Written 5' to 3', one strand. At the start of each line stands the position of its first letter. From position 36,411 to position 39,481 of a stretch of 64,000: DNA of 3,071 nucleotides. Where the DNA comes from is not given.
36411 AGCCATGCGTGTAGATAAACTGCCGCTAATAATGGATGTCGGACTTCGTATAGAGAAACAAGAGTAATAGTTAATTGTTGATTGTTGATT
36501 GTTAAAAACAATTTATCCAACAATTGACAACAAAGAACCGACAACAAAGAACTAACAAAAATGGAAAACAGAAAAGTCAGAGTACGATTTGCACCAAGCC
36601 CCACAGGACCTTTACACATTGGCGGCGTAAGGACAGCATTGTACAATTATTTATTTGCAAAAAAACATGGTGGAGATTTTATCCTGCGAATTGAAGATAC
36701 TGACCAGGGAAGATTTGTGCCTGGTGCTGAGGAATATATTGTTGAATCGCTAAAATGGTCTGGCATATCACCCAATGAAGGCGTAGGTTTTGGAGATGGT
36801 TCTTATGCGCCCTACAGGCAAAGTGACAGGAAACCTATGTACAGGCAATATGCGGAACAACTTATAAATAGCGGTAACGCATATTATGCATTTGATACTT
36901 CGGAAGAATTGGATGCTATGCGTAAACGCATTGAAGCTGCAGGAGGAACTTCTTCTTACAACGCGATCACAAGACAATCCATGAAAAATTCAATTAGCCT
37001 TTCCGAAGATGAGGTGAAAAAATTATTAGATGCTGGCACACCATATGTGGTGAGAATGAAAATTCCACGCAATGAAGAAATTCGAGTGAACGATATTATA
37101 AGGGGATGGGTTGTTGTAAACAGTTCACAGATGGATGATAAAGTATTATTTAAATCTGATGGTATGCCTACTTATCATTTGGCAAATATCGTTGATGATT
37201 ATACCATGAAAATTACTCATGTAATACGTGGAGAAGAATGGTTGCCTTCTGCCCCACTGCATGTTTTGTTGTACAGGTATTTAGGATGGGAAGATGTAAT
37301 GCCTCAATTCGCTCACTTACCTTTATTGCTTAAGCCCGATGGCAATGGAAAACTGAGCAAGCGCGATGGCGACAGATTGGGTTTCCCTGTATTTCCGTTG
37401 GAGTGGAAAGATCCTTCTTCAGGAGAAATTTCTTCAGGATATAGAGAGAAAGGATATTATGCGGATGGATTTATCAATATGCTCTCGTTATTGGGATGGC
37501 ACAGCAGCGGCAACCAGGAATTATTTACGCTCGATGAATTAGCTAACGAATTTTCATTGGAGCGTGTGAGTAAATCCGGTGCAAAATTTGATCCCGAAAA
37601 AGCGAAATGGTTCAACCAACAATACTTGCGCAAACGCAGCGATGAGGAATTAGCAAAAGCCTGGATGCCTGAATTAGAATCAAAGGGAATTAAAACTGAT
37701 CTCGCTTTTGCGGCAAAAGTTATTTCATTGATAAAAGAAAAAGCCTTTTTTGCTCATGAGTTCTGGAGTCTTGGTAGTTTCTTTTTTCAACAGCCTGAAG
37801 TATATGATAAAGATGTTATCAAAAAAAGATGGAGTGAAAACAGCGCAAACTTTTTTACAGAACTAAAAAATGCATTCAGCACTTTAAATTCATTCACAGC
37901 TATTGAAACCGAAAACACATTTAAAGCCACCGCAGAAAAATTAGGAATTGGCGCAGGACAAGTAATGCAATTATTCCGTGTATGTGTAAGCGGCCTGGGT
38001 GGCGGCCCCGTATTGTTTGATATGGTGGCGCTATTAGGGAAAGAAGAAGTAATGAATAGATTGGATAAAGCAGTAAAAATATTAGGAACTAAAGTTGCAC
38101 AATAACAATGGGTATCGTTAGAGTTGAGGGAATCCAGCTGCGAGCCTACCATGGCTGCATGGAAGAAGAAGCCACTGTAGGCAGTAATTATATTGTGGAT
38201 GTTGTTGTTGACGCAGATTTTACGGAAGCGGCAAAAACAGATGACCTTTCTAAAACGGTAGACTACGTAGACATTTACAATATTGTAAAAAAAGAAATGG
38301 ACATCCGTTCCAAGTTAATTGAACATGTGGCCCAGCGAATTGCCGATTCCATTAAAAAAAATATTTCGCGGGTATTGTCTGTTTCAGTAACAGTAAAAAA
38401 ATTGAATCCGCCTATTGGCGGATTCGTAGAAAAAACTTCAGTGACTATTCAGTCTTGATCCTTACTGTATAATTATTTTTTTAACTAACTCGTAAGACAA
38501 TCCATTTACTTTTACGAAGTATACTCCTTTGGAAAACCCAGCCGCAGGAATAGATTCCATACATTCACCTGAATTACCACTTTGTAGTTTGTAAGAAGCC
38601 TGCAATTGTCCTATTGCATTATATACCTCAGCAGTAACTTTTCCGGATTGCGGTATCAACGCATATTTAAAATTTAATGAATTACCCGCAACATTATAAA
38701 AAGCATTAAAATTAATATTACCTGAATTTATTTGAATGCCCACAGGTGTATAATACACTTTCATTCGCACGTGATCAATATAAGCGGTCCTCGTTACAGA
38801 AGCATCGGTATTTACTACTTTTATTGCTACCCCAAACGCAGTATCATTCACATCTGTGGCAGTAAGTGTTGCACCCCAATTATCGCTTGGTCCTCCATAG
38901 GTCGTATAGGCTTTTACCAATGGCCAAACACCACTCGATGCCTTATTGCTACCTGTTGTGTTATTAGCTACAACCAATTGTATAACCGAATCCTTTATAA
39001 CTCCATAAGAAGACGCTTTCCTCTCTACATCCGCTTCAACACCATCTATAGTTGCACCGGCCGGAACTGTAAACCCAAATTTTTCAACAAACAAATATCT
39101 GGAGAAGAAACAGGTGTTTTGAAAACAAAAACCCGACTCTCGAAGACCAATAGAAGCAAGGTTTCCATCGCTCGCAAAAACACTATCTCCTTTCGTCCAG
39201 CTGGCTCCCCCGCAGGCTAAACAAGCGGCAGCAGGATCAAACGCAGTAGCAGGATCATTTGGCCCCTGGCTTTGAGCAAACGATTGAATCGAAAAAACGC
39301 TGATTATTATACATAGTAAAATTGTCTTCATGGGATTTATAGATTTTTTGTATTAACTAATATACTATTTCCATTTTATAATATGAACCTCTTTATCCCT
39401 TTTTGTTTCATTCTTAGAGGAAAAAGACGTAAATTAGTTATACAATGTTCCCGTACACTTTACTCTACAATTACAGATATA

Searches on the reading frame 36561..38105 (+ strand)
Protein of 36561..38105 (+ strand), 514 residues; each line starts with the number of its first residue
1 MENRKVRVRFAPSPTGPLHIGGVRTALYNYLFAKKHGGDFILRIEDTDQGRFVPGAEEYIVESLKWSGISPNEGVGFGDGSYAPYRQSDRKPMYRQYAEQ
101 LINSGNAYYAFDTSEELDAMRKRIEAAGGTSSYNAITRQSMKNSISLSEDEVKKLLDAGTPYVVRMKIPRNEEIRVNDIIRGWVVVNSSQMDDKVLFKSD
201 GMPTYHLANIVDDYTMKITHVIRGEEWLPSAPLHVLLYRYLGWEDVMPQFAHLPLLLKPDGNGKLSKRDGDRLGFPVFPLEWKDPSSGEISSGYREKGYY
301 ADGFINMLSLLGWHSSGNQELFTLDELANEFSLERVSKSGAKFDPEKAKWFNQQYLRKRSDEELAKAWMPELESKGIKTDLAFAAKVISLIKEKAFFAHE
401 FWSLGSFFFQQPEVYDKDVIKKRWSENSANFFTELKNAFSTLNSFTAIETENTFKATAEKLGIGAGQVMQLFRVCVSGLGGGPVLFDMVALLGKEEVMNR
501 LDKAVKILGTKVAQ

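Call 6: search_protein_families(library=pfam, proteins=[window:36561-38105:+], max_evalue=0.1)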
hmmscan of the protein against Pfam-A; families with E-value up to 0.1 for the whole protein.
window:36561-38105:+ (514 aa): 3 families
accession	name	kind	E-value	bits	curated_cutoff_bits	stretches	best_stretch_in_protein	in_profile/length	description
PF00749.27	tRNA-synt_1c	-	1.5e-92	310.3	23.4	1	5-350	1-314/314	tRNA synthetases class I (E and Q), catalytic domain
PF19269.4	Anticodon_2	-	1.1e-27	97.6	23.6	1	365-504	3-140/141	Anticodon binding domain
PF05409.19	Peptidase_C30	-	0.016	15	25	1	421-487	186-252/288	Coronavirus endopeptidase C30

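Call 7: search_protein_families(library=ncbifam, proteins=[window:36561-38105:+], max_evalue=0.1)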
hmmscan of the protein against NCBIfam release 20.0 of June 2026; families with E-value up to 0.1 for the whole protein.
window:36561-38105:+ (514 aa): 10 families
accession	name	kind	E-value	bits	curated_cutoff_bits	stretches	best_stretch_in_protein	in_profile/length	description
TIGR00464.1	gltX_bact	equivalog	3.4e-138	461.4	289.95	1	5-503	1-465/470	glutamate--tRNA ligase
TIGR03838.1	queuosine_YadB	equivalog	4.6e-54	183.6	276.7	1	7-270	2-235/272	tRNA glutamyl-Q(34) synthetase GluQRS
NF004315.1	PRK05710.1-4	equivalog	4.8e-53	180.4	250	1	9-271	2-254/274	tRNA glutamyl-Q(34) synthetase GluQRS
NF004314.0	PRK05710.1-3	equivalog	3e-50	171.3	256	1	3-269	4-237/297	tRNA glutamyl-Q(34) synthetase GluQRS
NF004313.0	PRK05710.1-2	equivalog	2.3e-39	135.3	380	1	5-270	4-247/299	tRNA glutamyl-Q(34) synthetase GluQRS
NF003169.0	PRK04156.1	equivalog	5.4e-37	127.7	516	1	2-254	98-330/567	glutamate--tRNA ligase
TIGR00463.1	gltX_arch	equivalog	2.4e-33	115.5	401.75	1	4-253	92-319/560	glutamate--tRNA ligase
NF004312.0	PRK05710.1-1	equivalog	9.5e-31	107.3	453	1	7-269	15-241/306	tRNA glutamyl-Q(34) synthetase GluQRS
NF011291.0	PRK14703.1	equivalog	3.5e-15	55.3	681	1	3-168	29-181/769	glutamine--tRNA ligase/YqeY domain fusion protein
TIGR00440.1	glnS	equivalog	1.6e-14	53.7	425.8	1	6-314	1-290/524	glutamine--tRNA ligase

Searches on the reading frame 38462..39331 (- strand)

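Call 9: search_protein_families(library=pfam, proteins=[window:38462-39331:-], max_evalue=0.001)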
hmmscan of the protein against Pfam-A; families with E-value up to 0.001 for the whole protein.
window:38462-39331:- (289 aa): 1 family
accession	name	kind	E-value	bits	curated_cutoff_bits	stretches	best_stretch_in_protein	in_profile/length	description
PF18962.6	Por_Secre_tail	-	4.7e-06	27.2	27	1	220-288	11-75/75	Secretion system C-terminal sorting domain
